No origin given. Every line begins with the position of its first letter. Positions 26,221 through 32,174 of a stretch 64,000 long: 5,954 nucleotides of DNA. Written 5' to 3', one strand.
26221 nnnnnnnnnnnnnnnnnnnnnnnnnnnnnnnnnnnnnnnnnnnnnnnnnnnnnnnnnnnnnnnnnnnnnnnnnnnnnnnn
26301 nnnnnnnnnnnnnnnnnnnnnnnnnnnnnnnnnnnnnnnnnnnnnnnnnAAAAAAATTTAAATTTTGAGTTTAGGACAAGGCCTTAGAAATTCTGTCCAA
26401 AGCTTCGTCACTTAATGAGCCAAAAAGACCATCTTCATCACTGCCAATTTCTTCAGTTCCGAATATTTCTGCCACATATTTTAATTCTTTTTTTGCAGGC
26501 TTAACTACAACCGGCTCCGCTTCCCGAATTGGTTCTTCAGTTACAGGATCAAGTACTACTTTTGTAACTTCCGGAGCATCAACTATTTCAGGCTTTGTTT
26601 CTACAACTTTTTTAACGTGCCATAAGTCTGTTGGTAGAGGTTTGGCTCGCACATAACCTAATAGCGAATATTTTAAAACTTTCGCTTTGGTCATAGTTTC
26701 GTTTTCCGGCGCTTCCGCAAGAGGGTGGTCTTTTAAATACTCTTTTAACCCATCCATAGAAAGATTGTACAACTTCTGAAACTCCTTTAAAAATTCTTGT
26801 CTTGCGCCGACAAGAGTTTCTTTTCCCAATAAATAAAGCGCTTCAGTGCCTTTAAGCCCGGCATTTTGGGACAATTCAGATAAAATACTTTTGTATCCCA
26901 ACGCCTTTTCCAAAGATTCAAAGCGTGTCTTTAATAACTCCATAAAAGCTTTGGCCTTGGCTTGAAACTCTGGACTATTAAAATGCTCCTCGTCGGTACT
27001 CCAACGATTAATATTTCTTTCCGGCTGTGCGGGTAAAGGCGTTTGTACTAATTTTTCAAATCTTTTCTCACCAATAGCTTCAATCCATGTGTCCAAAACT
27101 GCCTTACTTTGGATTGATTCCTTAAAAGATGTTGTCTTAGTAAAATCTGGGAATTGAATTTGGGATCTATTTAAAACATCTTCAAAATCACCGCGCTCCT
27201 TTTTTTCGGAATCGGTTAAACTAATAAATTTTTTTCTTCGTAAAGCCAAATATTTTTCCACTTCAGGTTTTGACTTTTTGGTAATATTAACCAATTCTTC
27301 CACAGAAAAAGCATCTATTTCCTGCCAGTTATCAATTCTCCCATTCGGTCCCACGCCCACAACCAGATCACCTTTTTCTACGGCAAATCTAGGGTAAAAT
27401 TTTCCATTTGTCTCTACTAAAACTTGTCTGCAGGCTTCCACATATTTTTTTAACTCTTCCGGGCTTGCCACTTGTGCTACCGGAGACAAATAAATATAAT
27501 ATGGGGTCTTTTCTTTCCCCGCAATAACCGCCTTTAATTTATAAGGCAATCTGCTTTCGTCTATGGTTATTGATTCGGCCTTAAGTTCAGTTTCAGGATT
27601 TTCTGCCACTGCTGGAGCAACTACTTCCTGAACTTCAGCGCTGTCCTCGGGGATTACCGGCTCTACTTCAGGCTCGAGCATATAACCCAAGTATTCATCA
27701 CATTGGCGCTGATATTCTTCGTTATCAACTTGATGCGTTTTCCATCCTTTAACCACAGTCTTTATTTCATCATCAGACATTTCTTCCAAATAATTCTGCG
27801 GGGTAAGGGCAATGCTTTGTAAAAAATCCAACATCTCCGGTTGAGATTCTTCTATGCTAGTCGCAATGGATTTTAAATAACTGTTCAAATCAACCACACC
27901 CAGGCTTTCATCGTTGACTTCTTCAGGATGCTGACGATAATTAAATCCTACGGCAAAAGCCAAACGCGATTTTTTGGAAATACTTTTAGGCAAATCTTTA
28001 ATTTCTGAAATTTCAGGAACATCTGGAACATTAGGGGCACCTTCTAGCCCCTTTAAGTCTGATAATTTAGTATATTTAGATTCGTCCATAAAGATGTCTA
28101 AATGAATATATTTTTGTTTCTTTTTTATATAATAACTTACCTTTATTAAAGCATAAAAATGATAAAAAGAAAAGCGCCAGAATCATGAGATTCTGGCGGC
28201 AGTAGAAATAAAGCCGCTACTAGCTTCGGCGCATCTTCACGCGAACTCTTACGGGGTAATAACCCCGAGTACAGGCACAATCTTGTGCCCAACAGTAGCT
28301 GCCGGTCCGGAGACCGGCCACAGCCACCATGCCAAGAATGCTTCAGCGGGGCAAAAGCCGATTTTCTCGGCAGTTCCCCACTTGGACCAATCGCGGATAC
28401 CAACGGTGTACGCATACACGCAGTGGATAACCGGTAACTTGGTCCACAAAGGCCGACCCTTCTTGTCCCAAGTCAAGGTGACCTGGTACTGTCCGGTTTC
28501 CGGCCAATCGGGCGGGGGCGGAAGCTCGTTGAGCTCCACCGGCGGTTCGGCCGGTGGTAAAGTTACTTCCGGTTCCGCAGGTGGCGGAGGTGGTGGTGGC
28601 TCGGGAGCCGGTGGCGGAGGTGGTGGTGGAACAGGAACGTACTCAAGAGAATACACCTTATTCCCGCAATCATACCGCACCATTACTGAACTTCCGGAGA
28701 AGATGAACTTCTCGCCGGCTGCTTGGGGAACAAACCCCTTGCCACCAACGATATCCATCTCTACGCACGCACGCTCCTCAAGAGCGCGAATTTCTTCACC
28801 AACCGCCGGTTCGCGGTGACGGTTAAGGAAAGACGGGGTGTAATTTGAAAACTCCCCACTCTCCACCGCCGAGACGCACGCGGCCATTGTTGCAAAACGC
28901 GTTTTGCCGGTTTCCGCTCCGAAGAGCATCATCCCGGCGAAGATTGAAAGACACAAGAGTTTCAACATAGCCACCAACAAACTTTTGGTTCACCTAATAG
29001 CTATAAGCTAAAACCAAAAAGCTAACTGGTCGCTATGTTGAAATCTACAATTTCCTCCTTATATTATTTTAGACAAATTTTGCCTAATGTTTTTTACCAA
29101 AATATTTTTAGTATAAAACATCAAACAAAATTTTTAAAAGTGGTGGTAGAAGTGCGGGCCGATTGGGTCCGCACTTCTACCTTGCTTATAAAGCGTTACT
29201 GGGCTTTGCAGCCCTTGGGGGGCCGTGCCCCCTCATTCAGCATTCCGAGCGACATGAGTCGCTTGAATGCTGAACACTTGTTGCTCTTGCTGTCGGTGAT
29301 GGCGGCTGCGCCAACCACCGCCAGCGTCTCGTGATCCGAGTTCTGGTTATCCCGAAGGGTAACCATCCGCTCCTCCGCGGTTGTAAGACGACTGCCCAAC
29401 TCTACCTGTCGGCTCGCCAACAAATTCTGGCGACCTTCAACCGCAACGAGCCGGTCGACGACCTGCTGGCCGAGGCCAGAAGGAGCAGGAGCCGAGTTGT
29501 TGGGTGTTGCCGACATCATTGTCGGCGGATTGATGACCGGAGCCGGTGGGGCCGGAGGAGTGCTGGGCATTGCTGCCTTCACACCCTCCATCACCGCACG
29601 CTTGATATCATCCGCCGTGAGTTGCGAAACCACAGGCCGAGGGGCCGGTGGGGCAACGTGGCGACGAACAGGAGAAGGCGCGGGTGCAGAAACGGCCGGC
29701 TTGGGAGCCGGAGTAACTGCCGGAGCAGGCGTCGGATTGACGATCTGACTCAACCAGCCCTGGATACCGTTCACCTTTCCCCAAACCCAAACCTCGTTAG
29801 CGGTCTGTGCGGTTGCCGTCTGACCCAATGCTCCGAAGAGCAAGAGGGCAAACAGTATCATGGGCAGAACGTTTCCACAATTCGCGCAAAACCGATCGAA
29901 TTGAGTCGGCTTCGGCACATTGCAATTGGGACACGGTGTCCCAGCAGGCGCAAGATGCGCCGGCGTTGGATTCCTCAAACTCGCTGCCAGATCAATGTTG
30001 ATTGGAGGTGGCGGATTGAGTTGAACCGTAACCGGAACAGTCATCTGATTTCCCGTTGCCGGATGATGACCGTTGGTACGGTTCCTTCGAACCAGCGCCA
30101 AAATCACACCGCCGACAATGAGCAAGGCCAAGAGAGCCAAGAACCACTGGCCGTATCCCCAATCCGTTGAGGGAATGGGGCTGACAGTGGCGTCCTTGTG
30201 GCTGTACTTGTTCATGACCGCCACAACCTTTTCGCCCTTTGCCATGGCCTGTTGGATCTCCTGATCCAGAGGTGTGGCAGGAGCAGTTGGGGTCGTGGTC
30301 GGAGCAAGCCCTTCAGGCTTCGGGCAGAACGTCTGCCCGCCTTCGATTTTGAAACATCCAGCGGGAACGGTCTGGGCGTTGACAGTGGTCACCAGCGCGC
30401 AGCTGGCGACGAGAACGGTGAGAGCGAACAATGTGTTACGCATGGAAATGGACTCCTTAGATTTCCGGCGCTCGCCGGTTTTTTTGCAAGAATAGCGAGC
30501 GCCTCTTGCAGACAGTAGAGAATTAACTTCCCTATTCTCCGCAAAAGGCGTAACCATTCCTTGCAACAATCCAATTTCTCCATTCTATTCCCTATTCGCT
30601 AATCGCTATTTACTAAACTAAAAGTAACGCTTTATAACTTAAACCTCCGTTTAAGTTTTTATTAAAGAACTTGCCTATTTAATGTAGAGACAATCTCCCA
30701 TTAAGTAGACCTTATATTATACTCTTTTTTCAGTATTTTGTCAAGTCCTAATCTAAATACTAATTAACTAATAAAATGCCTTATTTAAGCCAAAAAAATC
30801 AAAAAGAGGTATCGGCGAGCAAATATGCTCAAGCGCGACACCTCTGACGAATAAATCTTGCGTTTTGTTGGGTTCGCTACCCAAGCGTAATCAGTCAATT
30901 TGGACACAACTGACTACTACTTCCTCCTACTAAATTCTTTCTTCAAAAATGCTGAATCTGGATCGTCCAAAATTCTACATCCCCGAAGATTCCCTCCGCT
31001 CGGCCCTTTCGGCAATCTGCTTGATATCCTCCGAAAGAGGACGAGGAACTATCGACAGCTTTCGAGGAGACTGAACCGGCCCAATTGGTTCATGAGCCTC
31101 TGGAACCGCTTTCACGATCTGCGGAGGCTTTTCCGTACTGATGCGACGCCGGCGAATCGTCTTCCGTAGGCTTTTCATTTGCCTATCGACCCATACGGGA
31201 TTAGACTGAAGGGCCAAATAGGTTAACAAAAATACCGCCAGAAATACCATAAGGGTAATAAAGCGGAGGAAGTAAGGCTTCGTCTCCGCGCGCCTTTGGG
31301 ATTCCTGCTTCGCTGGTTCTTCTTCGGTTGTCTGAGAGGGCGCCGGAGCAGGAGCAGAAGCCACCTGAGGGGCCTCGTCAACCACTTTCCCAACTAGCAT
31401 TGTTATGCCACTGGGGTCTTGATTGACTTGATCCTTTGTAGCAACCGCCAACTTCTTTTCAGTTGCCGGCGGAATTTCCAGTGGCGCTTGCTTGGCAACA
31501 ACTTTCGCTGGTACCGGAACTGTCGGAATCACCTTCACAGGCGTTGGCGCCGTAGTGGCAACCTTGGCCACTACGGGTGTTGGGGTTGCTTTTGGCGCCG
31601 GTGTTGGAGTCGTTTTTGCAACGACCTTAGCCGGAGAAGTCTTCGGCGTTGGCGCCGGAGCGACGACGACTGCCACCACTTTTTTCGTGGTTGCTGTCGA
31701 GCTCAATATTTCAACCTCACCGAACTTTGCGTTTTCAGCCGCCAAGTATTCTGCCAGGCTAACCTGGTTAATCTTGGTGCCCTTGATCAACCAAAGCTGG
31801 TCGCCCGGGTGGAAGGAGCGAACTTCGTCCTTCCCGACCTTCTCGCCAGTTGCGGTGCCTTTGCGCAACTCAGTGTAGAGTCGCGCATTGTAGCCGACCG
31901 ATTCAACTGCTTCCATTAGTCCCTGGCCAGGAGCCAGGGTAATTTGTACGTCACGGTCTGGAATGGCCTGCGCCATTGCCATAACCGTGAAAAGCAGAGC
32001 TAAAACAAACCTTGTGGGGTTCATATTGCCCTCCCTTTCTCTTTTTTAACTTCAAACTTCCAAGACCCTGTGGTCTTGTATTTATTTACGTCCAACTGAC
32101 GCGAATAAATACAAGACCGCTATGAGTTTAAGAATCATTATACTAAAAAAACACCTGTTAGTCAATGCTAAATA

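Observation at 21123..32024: ftsA and ftsZ separated by an 11-kb, six-gene insertion on the same strand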

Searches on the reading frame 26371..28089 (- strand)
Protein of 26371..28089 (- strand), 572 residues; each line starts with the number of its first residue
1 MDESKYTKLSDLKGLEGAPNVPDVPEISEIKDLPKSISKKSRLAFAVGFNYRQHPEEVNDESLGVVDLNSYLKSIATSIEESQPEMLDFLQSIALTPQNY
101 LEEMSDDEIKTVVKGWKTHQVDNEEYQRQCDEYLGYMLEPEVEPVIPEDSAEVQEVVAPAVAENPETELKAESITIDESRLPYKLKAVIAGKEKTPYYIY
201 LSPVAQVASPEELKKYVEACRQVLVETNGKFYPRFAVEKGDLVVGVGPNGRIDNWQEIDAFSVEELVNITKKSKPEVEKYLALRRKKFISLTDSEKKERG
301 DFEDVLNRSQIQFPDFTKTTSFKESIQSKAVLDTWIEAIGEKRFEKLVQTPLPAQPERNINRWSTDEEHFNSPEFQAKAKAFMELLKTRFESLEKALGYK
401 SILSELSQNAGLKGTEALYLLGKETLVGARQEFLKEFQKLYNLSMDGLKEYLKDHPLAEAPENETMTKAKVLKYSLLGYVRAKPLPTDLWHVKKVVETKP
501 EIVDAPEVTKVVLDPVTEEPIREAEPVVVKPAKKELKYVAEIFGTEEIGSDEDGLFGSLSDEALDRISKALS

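Call 4: search_protein_families(library=pfam, proteins=[window:26371-28089:-], max_evalue=0.01)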
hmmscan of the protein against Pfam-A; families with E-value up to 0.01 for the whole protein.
window:26371-28089:- (572 aa): 0 families

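Call 21: search_protein_families(library=ncbifam, proteins=[window:26371-28089:-], max_evalue=1)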
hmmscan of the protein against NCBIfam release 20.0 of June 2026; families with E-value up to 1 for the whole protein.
window:26371-28089:- (572 aa): 0 families

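Call 22: search_protein_families(library=phrogs, proteins=[window:26371-28089:-], max_evalue=0.1)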
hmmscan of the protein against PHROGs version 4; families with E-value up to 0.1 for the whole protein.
window:26371-28089:- (572 aa): 1 family
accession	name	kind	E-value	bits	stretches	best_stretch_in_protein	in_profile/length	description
phrog_6550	-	unknown function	0.038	15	0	259-327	93-157/171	-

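Call 96: search_protein_families(library=padloc, proteins=[window:26371-28089:-], max_evalue=0.01)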
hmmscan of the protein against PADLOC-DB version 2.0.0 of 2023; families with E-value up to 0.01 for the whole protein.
window:26371-28089:- (572 aa): 0 families

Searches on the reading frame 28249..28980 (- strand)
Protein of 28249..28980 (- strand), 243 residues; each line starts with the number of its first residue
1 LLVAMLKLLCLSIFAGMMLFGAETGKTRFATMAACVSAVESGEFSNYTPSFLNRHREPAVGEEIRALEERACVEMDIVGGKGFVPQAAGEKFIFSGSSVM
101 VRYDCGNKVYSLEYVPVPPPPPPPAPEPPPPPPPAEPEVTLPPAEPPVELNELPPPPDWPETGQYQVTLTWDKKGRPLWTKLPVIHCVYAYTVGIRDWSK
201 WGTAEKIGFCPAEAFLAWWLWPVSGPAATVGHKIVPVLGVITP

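Call 4: search_protein_families(library=pfam, proteins=[window:28249-28980:-], max_evalue=0.01)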
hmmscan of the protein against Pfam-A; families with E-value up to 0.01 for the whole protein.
window:28249-28980:- (243 aa): 0 families

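Call 21: search_protein_families(library=ncbifam, proteins=[window:28249-28980:-], max_evalue=1)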
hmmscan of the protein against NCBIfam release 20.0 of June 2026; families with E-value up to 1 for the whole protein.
window:28249-28980:- (243 aa): 1 family
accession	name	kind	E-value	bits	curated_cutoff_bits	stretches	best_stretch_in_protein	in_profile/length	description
NF040983.1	BimA_second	exception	0.13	11.1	600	1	116-177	95-156/381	trimeric autotransporter actin-nucleating factor BimA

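Call 22: search_protein_families(library=phrogs, proteins=[window:28249-28980:-], max_evalue=0.1)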
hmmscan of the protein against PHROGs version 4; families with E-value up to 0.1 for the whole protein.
window:28249-28980:- (243 aa): 0 families

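Call 93: search_protein_families(library=pfam, proteins=[window:28249-28968:-], max_evalue=0.1)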
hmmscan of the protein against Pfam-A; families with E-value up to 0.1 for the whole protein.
window:28249-28968:- (239 aa): 0 families

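Call 96: search_protein_families(library=padloc, proteins=[window:28249-28968:-], max_evalue=0.01)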
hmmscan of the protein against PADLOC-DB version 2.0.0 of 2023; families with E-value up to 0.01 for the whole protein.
window:28249-28968:- (239 aa): 0 families

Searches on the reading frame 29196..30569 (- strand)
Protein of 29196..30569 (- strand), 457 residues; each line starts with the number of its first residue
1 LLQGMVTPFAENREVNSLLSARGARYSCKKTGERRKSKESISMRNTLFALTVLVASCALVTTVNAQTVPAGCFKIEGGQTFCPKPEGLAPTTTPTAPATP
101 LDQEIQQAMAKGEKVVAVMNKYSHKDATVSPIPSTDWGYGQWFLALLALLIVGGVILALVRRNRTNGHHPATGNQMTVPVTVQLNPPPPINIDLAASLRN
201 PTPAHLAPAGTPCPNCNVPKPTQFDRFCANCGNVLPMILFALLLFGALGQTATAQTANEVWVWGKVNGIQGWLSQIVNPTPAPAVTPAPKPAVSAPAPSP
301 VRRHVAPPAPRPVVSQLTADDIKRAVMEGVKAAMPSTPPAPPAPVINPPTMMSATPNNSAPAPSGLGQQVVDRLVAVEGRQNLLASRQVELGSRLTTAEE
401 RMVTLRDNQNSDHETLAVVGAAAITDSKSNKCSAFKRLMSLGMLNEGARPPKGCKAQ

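Call 4: search_protein_families(library=pfam, proteins=[window:29196-30569:-], max_evalue=0.01)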
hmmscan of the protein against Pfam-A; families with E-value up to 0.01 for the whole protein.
window:29196-30569:- (457 aa): 1 family
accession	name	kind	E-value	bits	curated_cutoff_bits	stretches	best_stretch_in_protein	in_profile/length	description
PF13248.11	Zn_ribbon_3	-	0.0023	17.8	27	1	211-235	3-26/26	zinc-ribbon domain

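Call 21: search_protein_families(library=ncbifam, proteins=[window:29196-30569:-], max_evalue=1)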
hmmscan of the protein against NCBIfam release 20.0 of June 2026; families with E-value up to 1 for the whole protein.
window:29196-30569:- (457 aa): 1 family
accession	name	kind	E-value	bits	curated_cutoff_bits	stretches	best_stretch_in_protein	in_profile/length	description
TIGR01167.1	LPXTG_anchor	domain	0.29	11.9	15.9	1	133-164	3-33/34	LPXTG cell wall anchor domain-containing protein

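Call 22: search_protein_families(library=phrogs, proteins=[window:29196-30569:-], max_evalue=0.1)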
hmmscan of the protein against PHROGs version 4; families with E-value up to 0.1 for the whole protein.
window:29196-30569:- (457 aa): 0 families

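Call 60: find_homologous_proteins(query=window:29196-30443:-)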
Query window:29196-30443:- (415 aa): 3 proteins with E <= 0.001 among 8000 candidates.
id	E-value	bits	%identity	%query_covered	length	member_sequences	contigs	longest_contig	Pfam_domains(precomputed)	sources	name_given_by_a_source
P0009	7.7e-270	913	99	100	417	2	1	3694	-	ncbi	-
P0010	1.0e-207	708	81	100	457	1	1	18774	-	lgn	-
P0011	7.9e-50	188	70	35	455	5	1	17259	-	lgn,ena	-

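Call 96: search_protein_families(library=padloc, proteins=[window:29196-30443:-], max_evalue=0.01)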
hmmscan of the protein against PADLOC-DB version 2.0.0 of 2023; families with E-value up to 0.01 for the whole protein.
window:29196-30443:- (415 aa): 0 families

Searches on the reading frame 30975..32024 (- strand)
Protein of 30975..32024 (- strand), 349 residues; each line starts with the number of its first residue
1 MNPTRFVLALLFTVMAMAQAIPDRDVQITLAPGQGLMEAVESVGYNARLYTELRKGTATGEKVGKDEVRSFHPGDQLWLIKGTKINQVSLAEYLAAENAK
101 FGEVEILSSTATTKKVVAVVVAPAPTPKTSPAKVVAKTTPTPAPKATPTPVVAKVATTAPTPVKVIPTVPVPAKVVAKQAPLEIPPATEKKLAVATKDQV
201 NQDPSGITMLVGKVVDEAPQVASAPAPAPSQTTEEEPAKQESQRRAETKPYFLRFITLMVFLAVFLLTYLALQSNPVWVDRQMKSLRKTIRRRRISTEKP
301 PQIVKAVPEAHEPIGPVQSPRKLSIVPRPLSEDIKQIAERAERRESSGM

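Call 4: search_protein_families(library=pfam, proteins=[window:30975-32024:-], max_evalue=0.01)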
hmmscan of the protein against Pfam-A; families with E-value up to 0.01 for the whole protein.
window:30975-32024:- (349 aa): 0 families

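Call 21: search_protein_families(library=ncbifam, proteins=[window:30975-32024:-], max_evalue=1)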
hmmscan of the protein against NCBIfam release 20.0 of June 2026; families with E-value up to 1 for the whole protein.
window:30975-32024:- (349 aa): 1 family
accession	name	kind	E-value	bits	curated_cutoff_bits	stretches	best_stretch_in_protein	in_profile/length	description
NF052345.1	S_layer_anammox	exception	0.36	8.1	1400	1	56-155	1224-1318/1596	Kustd1514 family S-layer glycoprotein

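Call 22: search_protein_families(library=phrogs, proteins=[window:30975-32024:-], max_evalue=0.1)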
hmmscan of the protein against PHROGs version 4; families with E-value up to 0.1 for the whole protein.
window:30975-32024:- (349 aa): 0 families

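Call 93: search_protein_families(library=pfam, proteins=[window:30975-32024:-], max_evalue=0.1)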
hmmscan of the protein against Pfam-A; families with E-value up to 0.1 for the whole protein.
window:30975-32024:- (349 aa): 0 families

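Call 96: search_protein_families(library=padloc, proteins=[window:30975-32024:-], max_evalue=0.01)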
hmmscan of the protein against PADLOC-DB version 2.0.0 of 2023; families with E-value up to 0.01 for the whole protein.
window:30975-32024:- (349 aa): 0 families
